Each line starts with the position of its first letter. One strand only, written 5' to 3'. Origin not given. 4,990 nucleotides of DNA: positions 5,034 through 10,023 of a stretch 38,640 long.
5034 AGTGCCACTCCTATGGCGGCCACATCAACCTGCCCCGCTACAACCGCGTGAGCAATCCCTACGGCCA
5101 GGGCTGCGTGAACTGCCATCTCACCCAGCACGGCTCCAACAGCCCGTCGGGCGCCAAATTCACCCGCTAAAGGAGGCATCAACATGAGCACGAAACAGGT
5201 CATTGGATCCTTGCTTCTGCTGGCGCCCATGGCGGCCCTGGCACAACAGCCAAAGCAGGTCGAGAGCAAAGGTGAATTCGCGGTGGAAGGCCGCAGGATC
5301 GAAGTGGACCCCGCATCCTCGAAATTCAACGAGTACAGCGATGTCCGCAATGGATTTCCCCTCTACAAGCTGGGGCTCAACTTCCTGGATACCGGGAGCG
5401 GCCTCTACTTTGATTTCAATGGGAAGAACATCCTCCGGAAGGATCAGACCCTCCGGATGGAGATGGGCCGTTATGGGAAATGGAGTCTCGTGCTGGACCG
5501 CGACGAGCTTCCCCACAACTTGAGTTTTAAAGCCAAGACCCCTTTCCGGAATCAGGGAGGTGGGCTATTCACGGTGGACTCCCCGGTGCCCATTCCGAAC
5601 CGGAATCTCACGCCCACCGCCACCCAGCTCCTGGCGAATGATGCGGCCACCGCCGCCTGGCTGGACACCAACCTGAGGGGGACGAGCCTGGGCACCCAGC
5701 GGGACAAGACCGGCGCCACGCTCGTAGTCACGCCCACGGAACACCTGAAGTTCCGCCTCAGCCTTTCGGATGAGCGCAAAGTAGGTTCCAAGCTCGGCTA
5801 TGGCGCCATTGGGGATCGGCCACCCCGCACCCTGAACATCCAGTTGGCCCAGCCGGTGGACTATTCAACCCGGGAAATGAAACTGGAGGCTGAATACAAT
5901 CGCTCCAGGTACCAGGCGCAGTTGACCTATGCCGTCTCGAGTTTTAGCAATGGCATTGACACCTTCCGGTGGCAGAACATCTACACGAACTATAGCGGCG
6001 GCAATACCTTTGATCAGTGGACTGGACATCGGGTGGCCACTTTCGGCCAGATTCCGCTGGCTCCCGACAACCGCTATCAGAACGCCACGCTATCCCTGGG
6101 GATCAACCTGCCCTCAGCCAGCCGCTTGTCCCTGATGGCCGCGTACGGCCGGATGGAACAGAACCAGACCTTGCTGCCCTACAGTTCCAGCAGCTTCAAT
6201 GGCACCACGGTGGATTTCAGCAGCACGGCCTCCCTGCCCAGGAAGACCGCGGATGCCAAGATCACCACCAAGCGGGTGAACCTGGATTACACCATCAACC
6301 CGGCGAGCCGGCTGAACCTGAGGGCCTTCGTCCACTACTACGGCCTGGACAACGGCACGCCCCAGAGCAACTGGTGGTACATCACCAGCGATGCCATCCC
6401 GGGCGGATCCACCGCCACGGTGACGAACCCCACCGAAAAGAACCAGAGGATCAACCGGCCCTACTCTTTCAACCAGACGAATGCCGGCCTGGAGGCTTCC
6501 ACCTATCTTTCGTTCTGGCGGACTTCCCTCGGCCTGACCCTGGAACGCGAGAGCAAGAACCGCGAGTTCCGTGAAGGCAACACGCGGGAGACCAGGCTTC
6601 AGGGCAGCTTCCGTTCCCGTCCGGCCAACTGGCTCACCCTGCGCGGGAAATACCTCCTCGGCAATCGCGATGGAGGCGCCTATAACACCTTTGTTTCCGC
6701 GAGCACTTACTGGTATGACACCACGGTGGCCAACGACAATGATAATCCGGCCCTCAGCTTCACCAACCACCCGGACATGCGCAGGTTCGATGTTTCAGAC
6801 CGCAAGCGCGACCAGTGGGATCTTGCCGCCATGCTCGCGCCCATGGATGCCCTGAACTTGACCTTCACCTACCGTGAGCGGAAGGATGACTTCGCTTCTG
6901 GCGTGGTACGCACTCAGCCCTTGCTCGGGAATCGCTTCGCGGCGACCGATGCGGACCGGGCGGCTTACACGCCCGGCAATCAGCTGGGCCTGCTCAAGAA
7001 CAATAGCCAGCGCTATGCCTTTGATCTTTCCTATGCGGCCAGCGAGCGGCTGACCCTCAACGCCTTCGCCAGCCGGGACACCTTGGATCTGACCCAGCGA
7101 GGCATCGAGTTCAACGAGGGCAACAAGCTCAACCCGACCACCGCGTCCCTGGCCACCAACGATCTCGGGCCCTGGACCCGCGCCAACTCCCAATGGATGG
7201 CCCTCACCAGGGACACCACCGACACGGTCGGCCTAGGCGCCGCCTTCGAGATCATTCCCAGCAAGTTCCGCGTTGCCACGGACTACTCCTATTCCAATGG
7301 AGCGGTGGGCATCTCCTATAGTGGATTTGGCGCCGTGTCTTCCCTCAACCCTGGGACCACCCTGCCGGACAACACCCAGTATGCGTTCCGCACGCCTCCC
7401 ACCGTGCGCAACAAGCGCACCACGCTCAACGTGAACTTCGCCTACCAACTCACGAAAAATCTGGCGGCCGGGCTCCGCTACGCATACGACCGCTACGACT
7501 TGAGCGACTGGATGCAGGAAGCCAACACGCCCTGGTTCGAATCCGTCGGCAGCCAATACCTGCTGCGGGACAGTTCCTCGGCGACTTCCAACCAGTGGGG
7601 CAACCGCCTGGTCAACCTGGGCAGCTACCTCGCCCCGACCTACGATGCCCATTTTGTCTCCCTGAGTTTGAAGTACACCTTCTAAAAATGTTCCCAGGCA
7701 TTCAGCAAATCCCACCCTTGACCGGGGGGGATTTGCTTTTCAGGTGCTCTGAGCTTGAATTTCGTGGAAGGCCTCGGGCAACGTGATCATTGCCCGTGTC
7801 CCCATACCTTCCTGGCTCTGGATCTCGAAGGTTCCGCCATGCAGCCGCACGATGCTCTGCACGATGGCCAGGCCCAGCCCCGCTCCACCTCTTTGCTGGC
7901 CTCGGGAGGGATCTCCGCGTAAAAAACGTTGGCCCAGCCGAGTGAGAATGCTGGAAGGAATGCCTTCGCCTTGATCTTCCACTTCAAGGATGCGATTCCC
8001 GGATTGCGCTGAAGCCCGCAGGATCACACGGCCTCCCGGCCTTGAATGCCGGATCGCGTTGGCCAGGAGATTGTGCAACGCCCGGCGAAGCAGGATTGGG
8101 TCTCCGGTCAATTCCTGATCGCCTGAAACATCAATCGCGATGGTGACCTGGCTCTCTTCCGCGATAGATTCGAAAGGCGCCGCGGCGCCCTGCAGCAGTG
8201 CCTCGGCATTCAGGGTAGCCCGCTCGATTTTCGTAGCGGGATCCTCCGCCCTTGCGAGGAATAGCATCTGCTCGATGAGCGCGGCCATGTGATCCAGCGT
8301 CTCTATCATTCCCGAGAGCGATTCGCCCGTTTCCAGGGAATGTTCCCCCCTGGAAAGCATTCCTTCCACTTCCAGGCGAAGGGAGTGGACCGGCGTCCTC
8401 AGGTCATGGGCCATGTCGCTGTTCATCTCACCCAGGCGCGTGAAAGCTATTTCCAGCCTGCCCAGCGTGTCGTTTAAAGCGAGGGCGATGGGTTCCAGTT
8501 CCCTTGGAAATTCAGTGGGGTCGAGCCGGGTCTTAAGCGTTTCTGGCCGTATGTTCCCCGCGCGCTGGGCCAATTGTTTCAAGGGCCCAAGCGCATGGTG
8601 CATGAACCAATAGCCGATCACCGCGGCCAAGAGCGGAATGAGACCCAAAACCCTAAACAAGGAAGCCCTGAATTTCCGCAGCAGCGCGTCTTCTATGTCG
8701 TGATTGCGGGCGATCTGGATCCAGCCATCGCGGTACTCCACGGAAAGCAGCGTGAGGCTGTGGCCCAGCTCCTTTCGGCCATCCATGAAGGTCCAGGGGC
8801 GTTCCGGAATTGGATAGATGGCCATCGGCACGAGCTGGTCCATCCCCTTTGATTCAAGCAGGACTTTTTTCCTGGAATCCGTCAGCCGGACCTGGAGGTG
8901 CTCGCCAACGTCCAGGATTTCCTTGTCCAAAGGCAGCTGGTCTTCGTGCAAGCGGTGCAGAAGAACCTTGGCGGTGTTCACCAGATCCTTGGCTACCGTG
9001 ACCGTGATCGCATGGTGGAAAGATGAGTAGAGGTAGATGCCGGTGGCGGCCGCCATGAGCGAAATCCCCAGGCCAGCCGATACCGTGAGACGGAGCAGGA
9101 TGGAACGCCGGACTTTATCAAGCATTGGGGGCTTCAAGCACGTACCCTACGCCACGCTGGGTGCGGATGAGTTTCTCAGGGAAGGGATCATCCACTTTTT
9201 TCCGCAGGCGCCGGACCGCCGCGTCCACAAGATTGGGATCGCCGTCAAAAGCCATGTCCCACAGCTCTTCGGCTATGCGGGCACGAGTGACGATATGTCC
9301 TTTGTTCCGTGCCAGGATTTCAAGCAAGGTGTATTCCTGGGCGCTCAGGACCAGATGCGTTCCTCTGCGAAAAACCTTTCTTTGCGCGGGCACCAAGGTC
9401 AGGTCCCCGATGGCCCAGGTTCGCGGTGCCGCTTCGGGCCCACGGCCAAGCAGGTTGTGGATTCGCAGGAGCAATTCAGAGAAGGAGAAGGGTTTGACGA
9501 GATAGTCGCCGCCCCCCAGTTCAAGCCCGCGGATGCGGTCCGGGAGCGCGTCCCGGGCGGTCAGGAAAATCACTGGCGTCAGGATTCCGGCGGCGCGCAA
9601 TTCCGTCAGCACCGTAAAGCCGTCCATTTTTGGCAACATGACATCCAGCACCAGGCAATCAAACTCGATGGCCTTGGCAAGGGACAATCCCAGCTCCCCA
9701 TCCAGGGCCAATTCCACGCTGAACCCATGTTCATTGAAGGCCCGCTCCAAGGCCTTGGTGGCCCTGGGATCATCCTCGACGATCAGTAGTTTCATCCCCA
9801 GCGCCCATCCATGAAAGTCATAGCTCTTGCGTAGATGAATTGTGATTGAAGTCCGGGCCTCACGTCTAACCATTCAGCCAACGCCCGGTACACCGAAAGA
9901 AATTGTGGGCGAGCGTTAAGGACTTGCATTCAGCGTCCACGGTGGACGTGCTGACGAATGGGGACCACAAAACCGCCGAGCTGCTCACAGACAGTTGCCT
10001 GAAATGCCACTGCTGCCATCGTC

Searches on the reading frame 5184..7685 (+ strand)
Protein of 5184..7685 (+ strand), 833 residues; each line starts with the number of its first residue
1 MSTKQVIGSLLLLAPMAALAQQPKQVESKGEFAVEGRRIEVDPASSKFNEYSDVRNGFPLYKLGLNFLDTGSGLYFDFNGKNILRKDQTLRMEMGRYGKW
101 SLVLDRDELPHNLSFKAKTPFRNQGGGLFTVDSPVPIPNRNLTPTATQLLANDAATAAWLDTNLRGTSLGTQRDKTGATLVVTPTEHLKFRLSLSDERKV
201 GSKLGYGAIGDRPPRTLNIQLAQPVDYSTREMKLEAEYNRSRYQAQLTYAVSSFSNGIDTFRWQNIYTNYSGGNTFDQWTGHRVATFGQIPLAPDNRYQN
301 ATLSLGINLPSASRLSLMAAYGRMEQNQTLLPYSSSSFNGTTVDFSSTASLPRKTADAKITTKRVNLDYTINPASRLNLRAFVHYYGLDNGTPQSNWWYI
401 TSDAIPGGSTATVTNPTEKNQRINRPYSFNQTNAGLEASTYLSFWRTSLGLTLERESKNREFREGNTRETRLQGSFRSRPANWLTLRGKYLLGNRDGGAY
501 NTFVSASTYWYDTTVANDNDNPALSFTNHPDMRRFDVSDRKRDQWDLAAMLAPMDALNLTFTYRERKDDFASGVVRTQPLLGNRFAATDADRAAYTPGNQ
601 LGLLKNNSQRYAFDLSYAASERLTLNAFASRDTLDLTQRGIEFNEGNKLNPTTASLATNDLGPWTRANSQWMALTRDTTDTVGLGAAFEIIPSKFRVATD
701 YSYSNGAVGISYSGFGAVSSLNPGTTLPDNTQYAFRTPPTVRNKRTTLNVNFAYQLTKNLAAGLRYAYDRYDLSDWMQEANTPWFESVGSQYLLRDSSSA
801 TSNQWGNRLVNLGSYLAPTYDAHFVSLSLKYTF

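Call 64: search_protein_families(library=pfam, proteins=[window:5184-7685:+], max_evalue=0.00001)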
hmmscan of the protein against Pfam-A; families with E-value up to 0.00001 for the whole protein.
window:5184-7685:+ (833 aa): 1 family
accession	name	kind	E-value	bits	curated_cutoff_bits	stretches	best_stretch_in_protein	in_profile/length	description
PF11854.14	MtrB_PioB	-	1.4e-107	361.3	23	2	45-571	6-458/635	Putative outer membrane beta-barrel porin, MtrB/PioB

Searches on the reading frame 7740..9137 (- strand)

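Call 64: search_protein_families(library=pfam, proteins=[window:7740-9137:-], max_evalue=0.00001)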
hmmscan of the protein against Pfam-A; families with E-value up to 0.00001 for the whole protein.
window:7740-9137:- (465 aa): 3 families
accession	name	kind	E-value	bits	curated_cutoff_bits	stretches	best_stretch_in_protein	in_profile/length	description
PF02518.31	HATPase_c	-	2e-26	93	26.4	1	345-455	1-109/111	Histidine kinase-, DNA gyrase B-, and HSP90-like ATPase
PF00512.31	HisKA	-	1.1e-12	48.2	26.9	1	235-299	2-65/66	His Kinase A (phospho-acceptor) domain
PF00672.30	HAMP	-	4.8e-06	27.2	25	0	177-229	1-52/53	HAMP domain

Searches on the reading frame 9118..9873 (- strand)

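Call 64: search_protein_families(library=pfam, proteins=[window:9118-9873:-], max_evalue=0.00001)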
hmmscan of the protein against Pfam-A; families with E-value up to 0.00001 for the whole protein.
window:9118-9873:- (251 aa): 2 families
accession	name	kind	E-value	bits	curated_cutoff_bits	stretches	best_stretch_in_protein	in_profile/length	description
PF00072.30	Response_reg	-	2.5e-26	92.4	30.2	1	30-138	2-110/111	Response regulator receiver domain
PF00486.34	Trans_reg_C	-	1.1e-22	80.3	26.2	1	172-246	2-77/77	Transcriptional regulatory protein, C terminal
